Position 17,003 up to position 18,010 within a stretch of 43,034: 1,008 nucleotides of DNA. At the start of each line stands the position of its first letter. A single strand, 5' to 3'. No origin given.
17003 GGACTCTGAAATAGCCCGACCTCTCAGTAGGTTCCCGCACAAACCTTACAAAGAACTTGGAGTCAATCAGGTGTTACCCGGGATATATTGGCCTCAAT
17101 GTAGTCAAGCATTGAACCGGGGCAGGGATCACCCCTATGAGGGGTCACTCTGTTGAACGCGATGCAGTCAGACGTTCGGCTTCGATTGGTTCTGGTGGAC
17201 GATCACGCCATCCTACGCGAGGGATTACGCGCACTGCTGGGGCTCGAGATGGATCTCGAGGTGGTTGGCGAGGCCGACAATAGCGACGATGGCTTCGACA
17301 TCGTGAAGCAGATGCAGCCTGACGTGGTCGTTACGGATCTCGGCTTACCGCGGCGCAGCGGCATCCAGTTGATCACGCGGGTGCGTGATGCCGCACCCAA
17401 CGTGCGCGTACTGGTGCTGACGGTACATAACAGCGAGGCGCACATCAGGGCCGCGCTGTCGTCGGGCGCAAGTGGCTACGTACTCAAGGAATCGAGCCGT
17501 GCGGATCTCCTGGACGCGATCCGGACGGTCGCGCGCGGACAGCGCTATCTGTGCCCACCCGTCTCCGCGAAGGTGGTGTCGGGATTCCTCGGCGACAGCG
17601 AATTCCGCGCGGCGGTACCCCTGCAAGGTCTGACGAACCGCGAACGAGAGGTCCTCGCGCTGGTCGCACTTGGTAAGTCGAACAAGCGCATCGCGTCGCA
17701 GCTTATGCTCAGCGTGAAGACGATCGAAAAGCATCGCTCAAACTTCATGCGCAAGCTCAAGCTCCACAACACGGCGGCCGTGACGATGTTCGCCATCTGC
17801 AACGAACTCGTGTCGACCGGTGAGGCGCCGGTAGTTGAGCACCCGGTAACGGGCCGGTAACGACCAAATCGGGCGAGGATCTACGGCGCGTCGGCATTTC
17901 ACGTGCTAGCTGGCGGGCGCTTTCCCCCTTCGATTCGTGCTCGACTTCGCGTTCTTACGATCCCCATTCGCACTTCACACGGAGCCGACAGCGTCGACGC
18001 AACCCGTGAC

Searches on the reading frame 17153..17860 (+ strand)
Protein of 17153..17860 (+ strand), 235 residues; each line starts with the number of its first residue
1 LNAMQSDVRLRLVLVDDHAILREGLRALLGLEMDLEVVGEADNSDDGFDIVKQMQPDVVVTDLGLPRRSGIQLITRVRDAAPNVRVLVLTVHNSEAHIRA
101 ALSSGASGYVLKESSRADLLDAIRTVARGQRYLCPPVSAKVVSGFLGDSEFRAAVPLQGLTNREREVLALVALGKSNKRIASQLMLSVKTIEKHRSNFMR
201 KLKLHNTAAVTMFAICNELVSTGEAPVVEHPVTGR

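Call 3: search_protein_families(library=pfam, proteins=[window:17153-17860:+], max_evalue=0.01)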
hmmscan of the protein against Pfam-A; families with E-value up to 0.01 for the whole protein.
window:17153-17860:+ (235 aa): 4 families
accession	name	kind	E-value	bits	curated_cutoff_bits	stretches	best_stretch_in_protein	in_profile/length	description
PF00072.30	Response_reg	-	1.6e-26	93.1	30.2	1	13-124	2-111/111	Response regulator receiver domain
PF00196.25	GerE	-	5.6e-19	68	23.5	1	159-214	2-57/57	Bacterial regulatory proteins, luxR family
PF08281.18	Sigma70_r4_2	-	1.6e-05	24.9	25.7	1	157-201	8-53/54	Sigma-70, region 4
PF04545.22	Sigma70_r4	-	0.0092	15.9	24.1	0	157-203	2-49/50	Sigma-70, region 4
